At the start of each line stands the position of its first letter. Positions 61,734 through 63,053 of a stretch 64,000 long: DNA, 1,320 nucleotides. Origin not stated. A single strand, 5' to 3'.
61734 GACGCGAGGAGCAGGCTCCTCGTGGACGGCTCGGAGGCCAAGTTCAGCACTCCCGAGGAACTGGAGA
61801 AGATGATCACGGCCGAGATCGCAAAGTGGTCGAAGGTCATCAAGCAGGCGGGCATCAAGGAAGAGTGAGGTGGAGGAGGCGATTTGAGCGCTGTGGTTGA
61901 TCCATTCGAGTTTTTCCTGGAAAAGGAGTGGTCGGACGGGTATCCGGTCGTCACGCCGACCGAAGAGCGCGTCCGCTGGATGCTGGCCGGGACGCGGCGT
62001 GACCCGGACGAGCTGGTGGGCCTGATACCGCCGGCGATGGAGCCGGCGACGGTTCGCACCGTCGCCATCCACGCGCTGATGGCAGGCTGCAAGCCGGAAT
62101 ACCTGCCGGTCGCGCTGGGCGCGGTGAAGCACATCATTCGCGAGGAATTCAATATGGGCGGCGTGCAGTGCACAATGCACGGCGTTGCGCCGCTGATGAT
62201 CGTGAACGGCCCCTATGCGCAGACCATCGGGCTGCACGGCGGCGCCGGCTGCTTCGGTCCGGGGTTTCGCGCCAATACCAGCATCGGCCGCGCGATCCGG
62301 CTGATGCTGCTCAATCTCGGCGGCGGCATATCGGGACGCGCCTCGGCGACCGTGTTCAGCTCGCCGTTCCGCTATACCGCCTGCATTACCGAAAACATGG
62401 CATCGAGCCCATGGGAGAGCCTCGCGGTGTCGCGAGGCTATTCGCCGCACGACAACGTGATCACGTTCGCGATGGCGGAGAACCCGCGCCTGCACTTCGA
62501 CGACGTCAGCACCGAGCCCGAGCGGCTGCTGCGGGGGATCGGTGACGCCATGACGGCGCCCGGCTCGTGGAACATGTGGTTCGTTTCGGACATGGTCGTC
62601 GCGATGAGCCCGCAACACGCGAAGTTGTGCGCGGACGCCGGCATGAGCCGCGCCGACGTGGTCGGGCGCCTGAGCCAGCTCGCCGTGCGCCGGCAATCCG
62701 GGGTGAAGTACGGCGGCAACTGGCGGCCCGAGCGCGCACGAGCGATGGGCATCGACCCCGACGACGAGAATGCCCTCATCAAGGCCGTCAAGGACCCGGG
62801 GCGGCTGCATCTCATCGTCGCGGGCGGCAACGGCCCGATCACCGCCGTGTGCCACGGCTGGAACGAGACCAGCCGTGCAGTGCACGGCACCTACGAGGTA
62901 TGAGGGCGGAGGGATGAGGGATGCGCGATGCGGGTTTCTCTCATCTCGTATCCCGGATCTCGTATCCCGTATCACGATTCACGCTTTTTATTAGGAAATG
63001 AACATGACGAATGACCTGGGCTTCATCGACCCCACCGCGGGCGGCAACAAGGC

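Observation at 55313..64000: Duplicated four-family gene set (MmgE/PrpD + Bug binding protein + TGA-interrupted UxxC/S gene + unknown 340-aa protein): candidate uncharacterised carboxylate-processing redox system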

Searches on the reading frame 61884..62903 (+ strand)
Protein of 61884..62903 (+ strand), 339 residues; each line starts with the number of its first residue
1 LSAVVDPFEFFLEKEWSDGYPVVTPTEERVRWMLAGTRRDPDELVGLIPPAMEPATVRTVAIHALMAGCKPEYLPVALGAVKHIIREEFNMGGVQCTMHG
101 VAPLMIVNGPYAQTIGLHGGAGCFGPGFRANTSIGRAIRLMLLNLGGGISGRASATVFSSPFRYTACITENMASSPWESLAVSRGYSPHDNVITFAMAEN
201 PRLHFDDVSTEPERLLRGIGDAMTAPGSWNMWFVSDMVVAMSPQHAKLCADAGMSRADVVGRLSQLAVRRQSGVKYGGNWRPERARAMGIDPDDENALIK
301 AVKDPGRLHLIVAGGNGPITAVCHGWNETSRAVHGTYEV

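Call 7: search_protein_families(library=ncbifam, proteins=[window:61884-62900:+], max_evalue=0.01)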
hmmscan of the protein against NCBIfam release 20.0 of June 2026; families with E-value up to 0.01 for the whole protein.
window:61884-62900:+ (339 aa): 0 families

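Call 8: search_protein_families(library=pfam, proteins=[window:61884-62900:+], max_evalue=0.01)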
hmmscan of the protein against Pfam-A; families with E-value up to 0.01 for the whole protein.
window:61884-62900:+ (339 aa): 0 families

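Call 16: find_homologous_proteins(query=window:61884-62900:+, max_evalue=0.001)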
Query window:61884-62900:+ (339 aa): 5902 proteins with E <= 0.001 among 8000 candidates; the best 120 are listed.
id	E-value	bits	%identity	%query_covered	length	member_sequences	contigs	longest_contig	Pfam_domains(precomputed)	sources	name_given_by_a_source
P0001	9.5e-217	737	94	100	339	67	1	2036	-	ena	-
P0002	1.5e-204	697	89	99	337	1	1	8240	-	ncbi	ncbi:MAG: hypothetical protein ACRET7_11595 [Burkholderiales bacterium]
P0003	1.5e-204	697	88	100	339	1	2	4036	-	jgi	jgi:hypothetical protein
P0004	1.8e-204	696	89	99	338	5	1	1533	-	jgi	jgi:hypothetical protein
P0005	3.5e-204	695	88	100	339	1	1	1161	-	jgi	-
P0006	4.8e-204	695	88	100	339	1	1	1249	-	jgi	jgi:hypothetical protein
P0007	9.5e-204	694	90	99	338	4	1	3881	-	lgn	-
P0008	1.4e-203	693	89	99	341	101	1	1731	-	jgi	-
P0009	3.0e-203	692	87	100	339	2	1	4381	-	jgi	jgi:hypothetical protein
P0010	1.0e-202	691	87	99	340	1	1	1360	-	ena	-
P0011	2.3e-202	689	87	100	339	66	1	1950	-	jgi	-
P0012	4.6e-201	685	87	100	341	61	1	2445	-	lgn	-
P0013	2.4e-200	683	88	99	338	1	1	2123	-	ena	-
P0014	5.5e-200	682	86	100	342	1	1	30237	-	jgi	jgi:hypothetical protein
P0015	8.2e-200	681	86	99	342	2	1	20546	-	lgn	-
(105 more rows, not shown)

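Call 20: find_related_loci(query=A1, collection=genome_contigs, flank=10000)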
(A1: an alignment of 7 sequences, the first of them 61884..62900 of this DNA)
Query A1 (339 aa) in genome_contigs; peptide patterns used: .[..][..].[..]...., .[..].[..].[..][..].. (x = any residue, [..] = any of these).
600 stretches matched a pattern (row limit reached: there are more); 593 encode a relative of the query (tblastn E <= 1e-3); the best 80 are kept; 80 distinct loci.
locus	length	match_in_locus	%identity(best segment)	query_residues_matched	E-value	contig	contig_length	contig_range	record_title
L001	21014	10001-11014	87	2-339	0e+0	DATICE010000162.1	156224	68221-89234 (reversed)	MAG TPA_asm: Burkholderiales bacterium isolate SMAG_U16308 k141_773862, whole genome shotgun sequence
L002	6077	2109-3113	79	5-339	0e+0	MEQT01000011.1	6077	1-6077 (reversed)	MAG: Betaproteobacteria bacterium RIFCSPLOWO2_02_64_14 rifcsplowo2_02_sub10_scaffold_10990, whole genome shotgun sequenc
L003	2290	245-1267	70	1-339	9e-168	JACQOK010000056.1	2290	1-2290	MAG: Betaproteobacteria bacterium isolate NC_groundwater_1279_Ag_S-0.2um_63_76 S_p2_S4_coassembly_k141_469788, whole gen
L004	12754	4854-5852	70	5-337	7e-156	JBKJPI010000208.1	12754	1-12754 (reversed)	MAG: Burkholderiales bacterium isolate ant_bin.453 k117_2434471, whole genome shotgun sequence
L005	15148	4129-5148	65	2-339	1e-147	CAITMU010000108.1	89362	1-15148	MAG: uncultured beta proteobacterium isolate Kiruna2_bin-3108 genome assembly, contig: bin-3108:108/161, whole genome sh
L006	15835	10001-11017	65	1-338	8e-142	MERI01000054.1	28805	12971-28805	MAG: Betaproteobacteria bacterium RIFCSPLOWO2_12_FULL_62_58 rifcsplowo2_12_scaffold_1491, whole genome shotgun sequence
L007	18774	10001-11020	66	1-339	2e-138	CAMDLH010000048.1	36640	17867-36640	MAG: Bordetella parapertussis isolate TH-11nov19-107 genome assembly, contig: TH-11nov19-C2585, whole genome shotgun seq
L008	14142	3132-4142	57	6-339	4e-121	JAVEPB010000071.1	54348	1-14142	MAG: bacterium isolate ODZ_NOB7a k141_1481929, whole genome shotgun sequence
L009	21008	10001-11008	56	5-337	3e-116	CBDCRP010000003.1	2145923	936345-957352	MAG: bacterium isolate c343b5c3-9596-4089-b975-978780b2b10b genome assembly, contig: contig_3, whole genome shotgun sequ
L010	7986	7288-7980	75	1-231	3e-113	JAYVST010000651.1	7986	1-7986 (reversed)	MAG: Burkholderiales bacterium isolate GL74_DN_concoct_94 GL74_DN_concoct_94_650, whole genome shotgun sequence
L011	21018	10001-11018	74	1-339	3e-148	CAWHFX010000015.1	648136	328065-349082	MAG: uncultured beta proteobacterium isolate MFD00392.bin.2.59 genome assembly, contig: contig_47251, whole genome shotg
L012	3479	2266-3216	42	8-322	8e-77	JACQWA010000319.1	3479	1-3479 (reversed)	MAG: Candidatus Rokuibacteriota bacterium isolate NC_groundwater_1477_Ag_S-0.65um_67_43 S_p65_S5_coassembly_k141_3734544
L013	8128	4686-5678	43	9-333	1e-74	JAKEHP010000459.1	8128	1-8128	MAG: Candidatus Methylomirabilota bacterium isolate PMV_7_maxbin.006 PMV_7_maxbin.006.k101_702017, whole genome shotgun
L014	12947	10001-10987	39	2-326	6e-72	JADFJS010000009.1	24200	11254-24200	MAG: Chloroflexota bacterium isolate B43T3L11 B43T3L11_NODE1639, whole genome shotgun sequence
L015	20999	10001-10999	41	1-327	1e-71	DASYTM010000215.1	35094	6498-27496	MAG TPA_asm: Candidatus Methylomirabilota bacterium isolate SMAG_U4567 k141_3038954, whole genome shotgun sequence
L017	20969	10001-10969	39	8-326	1e-70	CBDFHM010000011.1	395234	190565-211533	MAG: Dehalococcoidia bacterium isolate 50d174fe-4397-490d-ac01-47ab85389e19 genome assembly, contig: contig_11, whole ge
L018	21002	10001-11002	39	2-333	2e-70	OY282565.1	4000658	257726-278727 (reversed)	MAG: uncultured Dehalococcoidia bacterium genome assembly, chromosome: 1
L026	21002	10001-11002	38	2-333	2e-67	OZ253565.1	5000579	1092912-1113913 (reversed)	MAG: Dehalococcoidia bacterium isolate c57aa991-6108-42ac-a26f-d51f4aa099f5 genome assembly, chromosome: 1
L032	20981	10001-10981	38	6-326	1e-66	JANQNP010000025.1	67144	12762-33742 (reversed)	MAG: Dehalococcoidia bacterium isolate IP29b_bin.101 k99_36185, whole genome shotgun sequence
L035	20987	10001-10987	36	2-326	3e-66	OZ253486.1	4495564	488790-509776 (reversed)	MAG: Dehalococcoidia bacterium isolate 22d52d86-1ac5-48a8-ba2c-9c03d7305c6a genome assembly, chromosome: 1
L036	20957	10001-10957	40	6-329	3e-66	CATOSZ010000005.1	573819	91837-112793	MAG: uncultured Alphaproteobacteria bacterium isolate 1311e4a2-7c2e-4e7e-97fd-c775e7e276f9 genome assembly, contig: cont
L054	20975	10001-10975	37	6-326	3e-64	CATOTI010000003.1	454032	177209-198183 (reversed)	MAG: uncultured Pseudomonadales bacterium isolate 254b6bec-0341-4e80-916b-0cb87a73fd2a genome assembly, contig: contig_3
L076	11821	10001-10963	36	1-326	1e-62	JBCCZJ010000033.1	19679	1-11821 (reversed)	MAG: Myxococcota bacterium isolate P01_F01_bin.32 k141_1731008_length_19679_cov_15.9976, whole genome shotgun sequence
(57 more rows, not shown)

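Call 25: search_protein_representatives(alignment_id=A1)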
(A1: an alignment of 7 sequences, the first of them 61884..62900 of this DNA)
Query: 7 sequences, 339 profile positions. Proteins with E-value up to 0.001 (for the whole library): 6135; up to 1e-10: 4235; up to 1e-30: 1724. The best 150 are listed.
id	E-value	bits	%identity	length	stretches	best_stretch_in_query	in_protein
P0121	3.7e-128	443.7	-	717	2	9-322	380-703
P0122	6.3e-127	439.7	-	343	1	1-337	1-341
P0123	3.6e-122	424.0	-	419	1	6-337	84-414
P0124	1.5e-120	418.7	-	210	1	4-210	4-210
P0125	2.5e-113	394.9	-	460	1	5-335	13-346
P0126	1.0e-108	379.8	-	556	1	8-337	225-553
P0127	2.3e-107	375.3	-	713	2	5-323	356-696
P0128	3.9e-106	371.3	-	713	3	9-322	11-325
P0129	3.6e-101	355.0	-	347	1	4-333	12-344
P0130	1.0e-100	353.5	-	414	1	6-327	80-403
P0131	3.0e-100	352.0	-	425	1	6-337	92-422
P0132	8.9e-100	350.4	-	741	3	5-320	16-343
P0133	4.8e-99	348.0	-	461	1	3-330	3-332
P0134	1.3e-98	346.6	-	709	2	9-324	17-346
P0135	1.5e-98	346.3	-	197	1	143-339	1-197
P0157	3.6e-90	318.8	-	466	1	9-337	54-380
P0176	4.1e-86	305.5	-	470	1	9-335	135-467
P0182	2.5e-85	302.9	-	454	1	6-338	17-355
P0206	1.3e-82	294.0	-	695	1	8-327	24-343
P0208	3.2e-82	292.7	-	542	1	2-328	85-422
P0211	5.9e-82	291.8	-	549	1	5-335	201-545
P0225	4.4e-81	288.9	-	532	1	3-327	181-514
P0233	1.8e-80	286.9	-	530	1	5-328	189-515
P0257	1.4e-78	280.7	-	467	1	3-328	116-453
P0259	2.0e-78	280.2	-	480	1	5-327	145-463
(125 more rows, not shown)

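Call 30: search_solved_structures(query=A1, max_evalue=10, show_alignments=2)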
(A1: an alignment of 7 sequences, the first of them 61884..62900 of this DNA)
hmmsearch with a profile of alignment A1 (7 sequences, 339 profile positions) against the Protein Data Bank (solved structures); distinct sequences matched with E-value up to 10: 2.
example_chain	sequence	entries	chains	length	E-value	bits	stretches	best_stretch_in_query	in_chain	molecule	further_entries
6wyc_A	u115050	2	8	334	0.093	14.9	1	78-153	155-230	Glyceraldehyde-3-phosphate dehydrogenase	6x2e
6ok4_A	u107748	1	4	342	0.11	14.7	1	78-153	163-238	Glyceraldehyde-3-phosphate dehydrogenase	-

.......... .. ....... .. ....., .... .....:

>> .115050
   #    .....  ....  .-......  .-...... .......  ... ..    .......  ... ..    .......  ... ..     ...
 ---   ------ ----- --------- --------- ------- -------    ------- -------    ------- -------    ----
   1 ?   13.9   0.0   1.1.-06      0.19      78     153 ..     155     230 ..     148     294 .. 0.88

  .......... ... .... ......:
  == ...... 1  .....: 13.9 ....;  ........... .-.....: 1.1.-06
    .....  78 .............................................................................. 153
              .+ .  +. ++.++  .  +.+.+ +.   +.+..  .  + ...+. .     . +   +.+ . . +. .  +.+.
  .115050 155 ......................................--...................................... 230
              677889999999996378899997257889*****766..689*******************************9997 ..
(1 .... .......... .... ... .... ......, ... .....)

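Call 36: search_protein_families(library=pfam, proteins=[L032:11645-12415:+, L076:5957-7174:-, L026:7907-9067:+, L026:11956-12846:+, L026:18329-19120:+, L018:15152-16348:+, L017:16107-17186:-, L054:16695-17864:-, L036:18104-19753:-, L035:5456-7378:-], max_evalue=0.00001)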
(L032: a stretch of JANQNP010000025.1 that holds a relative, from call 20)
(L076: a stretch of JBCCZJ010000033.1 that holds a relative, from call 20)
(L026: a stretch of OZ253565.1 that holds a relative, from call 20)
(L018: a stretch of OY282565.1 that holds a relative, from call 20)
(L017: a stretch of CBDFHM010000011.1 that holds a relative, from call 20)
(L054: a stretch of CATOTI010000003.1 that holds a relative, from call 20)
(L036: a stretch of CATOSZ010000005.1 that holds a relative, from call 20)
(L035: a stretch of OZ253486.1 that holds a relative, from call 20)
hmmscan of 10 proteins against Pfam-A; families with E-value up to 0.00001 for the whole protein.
L032:11645-12415:+ (257 aa): 3 families
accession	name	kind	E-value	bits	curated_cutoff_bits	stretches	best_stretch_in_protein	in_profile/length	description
PF13561.12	adh_short_C2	-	1.3e-63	215.2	27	1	23-254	6-235/236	Enoyl-(Acyl carrier protein) reductase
PF00106.31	adh_short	-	9.4e-58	195.4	26.6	1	15-206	2-193/195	short chain dehydrogenase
PF08659.16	KR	-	5.8e-15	56.1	22.6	1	15-164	2-151/180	KR domain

L076:5957-7174:- (406 aa): 1 family
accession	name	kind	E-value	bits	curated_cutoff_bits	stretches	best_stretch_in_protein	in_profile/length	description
PF02515.22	CoA_transf_3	-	4.4e-91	306.2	23.3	1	9-381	1-366/366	CoA-transferase family III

L026:7907-9067:+ (387 aa): 1 family
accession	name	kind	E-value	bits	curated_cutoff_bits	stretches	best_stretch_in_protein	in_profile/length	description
PF00296.26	Bac_luciferase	-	6.2e-40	137.9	27.9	1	31-349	13-309/314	Luciferase-like monooxygenase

L026:11956-12846:+ (297 aa): 3 families
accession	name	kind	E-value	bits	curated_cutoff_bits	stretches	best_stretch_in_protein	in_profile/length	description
PF01436.27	NHL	-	2e-15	56.4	20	2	179-206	1-28/28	NHL repeat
PF17170.10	DUF5128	-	2.1e-06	27.6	22.9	0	142-214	54-126/321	6-bladed beta-propeller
PF08450.18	SGL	-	3.1e-06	27.4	26.3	0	66-102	184-218/246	SMP-30/Gluconolactonase/LRE-like region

L026:18329-19120:+ (264 aa): 2 families
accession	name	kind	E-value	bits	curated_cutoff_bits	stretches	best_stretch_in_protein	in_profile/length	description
PF00378.25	ECH_1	-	2.6e-60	204.3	27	1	16-263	2-249/251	Enoyl-CoA hydratase/isomerase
PF16113.10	ECH_2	-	2.8e-31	109.7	27.2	1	21-257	2-240/335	Enoyl-CoA hydratase/isomerase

L018:15152-16348:+ (399 aa): 2 families
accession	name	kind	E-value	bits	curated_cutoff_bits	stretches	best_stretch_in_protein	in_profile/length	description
PF01070.24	FMN_dh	-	4.9e-118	394.6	24.9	1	23-359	1-347/350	FMN-dependent dehydrogenase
PF03060.21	NMO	-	2.5e-06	27.6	28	1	233-314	138-222/331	Nitronate monooxygenase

L017:16107-17186:- (360 aa): 4 families
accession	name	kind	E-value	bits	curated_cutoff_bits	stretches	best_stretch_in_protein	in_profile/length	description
PF00107.32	ADH_zinc_N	-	6.4e-31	107.4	31.8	1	190-317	1-124/129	Zinc-binding dehydrogenase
PF08240.17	ADH_N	-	9.3e-26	90.5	23.5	1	24-149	1-103/104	Alcohol dehydrogenase GroES-like domain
PF13602.12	ADH_zinc_N_2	-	1.1e-10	43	27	1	223-352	1-128/134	Zinc-binding dehydrogenase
PF16912.11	Glu_dehyd_C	-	3.5e-09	36.9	34.9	1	174-347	26-201/211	Glucose dehydrogenase C-terminus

L054:16695-17864:- (390 aa): 3 families
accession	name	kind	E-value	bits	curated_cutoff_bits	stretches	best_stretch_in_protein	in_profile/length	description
PF02770.24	Acyl-CoA_dh_M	-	5e-20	71.9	33.3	1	125-219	1-97/97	Acyl-CoA dehydrogenase, middle domain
PF02771.21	Acyl-CoA_dh_N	-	9.7e-19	68.3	22.9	1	3-121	7-113/113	Acyl-CoA dehydrogenase, N-terminal domain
PF00441.29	Acyl-CoA_dh_1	-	1.6e-15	58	22.4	1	231-386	1-150/150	Acyl-CoA dehydrogenase, C-terminal domain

L036:18104-19753:- (550 aa): 3 families
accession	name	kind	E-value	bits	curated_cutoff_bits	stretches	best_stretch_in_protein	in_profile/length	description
PF00205.28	TPP_enzyme_M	-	6.3e-35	120.3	30.4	1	195-324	1-136/137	Thiamine pyrophosphate enzyme, central domain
PF02776.23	TPP_enzyme_N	-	4.1e-33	114.1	26.8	1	5-120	2-119/119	Thiamine pyrophosphate enzyme, N-terminal TPP binding domain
PF02775.26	TPP_enzyme_C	-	1.1e-26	93.9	21.9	1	399-529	11-148/151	Thiamine pyrophosphate enzyme, C-terminal TPP binding domain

L035:5456-7378:- (641 aa): 1 family
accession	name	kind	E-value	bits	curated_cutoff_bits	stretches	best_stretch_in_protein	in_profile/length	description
PF00496.27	SBP_bac_5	-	3.7e-52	178.1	32.4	1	145-539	1-349/368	Bacterial extracellular solute-binding proteins, family 5 Middle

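Call 39: predict_structure(alignment_id=A2)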
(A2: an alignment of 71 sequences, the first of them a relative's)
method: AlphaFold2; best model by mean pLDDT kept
length: 556 residues; sequences in the alignment: 71
mean_pLDDT: 92.7   pTM: 0.93
mean pLDDT of the five models: 92.7, 92.1, 91.9, 91.8, 91.4
residues with pLDDT >= 90: 478; 70-90: 41; 50-70: 22; < 50: 15
segments of 3 or more residues with pLDDT < 50: 197-206
pLDDT, mean of each block of 10 residues (from residue 1): 90 92 98 93 98 97 92 97 97 96 97 97 94 95 96 98 97 90 63 49 48 61 90 94 96 96 96 98 98 98 96 95 98 97 94 98 94 92 96 98 98 97 98 98 93 98 98 99 97 85 92 97 98 97 94 92
secondary structure, 60 per line:
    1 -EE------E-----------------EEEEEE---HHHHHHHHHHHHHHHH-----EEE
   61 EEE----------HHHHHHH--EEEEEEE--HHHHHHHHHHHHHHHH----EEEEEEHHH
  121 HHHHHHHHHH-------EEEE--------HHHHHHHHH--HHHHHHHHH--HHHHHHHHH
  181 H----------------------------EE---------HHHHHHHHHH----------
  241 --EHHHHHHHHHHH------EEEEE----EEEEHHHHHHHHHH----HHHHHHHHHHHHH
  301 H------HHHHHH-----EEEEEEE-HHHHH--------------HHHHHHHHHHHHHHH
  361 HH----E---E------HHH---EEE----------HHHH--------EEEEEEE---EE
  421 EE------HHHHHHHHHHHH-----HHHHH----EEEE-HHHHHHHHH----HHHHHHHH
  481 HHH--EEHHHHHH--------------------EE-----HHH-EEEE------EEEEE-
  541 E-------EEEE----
elements in order: E28-33 H37-52 E58-63 H74-80 E83-89 H92-107 E112-117 H118-130 E138-141 H150-158 H161-169 H172-181 H221-230 H244-254 E261-265 E270-273 H274-283 H288-301 H308-313 E319-325 H327-331 H346-362 E384-386 H397-400 E409-415 E419-422 H429-440 H446-450 E455-458 H460-468 H473-483 H488-493 E525-528 E535-539 E549-552

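Call 41: fold_search(model_id=the predicted structure, library=pdb)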
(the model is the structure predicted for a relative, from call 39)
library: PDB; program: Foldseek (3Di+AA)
matches with E <= 10: 1286; with E <= 0.001: 0
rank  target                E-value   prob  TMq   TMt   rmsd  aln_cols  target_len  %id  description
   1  1vhd_A                1.5e-03  0.96  0.14  0.20  10.1       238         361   11  Crystal structure of an iron containing alcohol dehydrogenase (released 2003-12-30)
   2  1o2d_A                1.7e-03  0.91  0.14  0.21  13.5       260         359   10  Crystal structure of Alcohol dehydrogenase, iron-containing (TM0920) from Thermotoga maritima at 1.30 A resolution (released 2003-06-10)
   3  4wt7_A                1.8e-03  0.99  0.14  0.25  15.0       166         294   16  Crystal structure of an ABC transporter solute binding protein (IPR025997) from Agrobacterium vitis (Avi_5165, Target  (released 2014-11-12)
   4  1o2d_B                1.9e-03  0.95  0.14  0.20  12.9       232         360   11  Crystal structure of Alcohol dehydrogenase, iron-containing (TM0920) from Thermotoga maritima at 1.30 A resolution (released 2003-06-10)
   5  6lrd_A                2.3e-03  0.97  0.14  0.12  15.4       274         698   11  Structure of RecJ complexed with a 5'-P-dSpacer-modified ssDNA (released 2020-08-26)
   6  1k7y                  2.4e-03  0.99  0.18  0.17   8.3       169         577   15  E. coli MetH C-terminal fragment (649-1227) (released 2001-12-21)
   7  3bmx_A                2.7e-03  1.00  0.19  0.17   6.5       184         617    8  Beta-N-hexosaminidase (YbbD) from Bacillus subtilis (released 2008-12-16)
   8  7qnj_AAA              3.2e-03  0.85  0.13  0.18  14.9       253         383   11  CRYSTAL STRUCTURE OF E.coli ALCOHOL DEHYDROGENASE - FucO MUTANT F254I COMPLEXED WITH FE, NAD+, AND GLYCEROL (released 2022-10-19)
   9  3sho_D                3.8e-03  0.97  0.16  0.40  10.5       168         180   13  Crystal structure of RpiR transcription factor from Sphaerobacter thermophilus (sugar isomerase domain) (released 2011-08-10)
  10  4gyj_B                4.5e-03  1.00  0.20  0.18   5.9       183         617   10  Crystal structure of mutant (D318N) bacillus subtilis family 3 glycoside hydrolase (nagz) in complex with glcnac-murna (released 2012-12-19)
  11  4b7a_B                4.8e-03  0.96  0.15  0.13   8.4       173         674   12  Probing the active center of catalase-phenol oxidase from Scytalidium thermophilum (released 2013-09-04)
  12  4gyj_A                5.7e-03  1.00  0.19  0.18   6.3       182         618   10  Crystal structure of mutant (D318N) bacillus subtilis family 3 glycoside hydrolase (nagz) in complex with glcnac-murna (released 2012-12-19)
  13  1xn1_J                6.0e-03  1.00  0.18  0.52   6.4       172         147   11  Crystal Structure Of Lumazine Synthase From Brucella Abortus (Orthorhombic Form At 3.05 Angstroms) (released 2005-09-27)
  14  3bul                  6.0e-03  0.99  0.19  0.18   5.1       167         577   12  E. coli I690C/G743C MetH C-terminal fragment (649-1227) (released 2008-04-01)
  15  3sho_A                6.0e-03  0.96  0.16  0.38   9.7       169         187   18  Crystal structure of RpiR transcription factor from Sphaerobacter thermophilus (sugar isomerase domain) (released 2011-08-10)
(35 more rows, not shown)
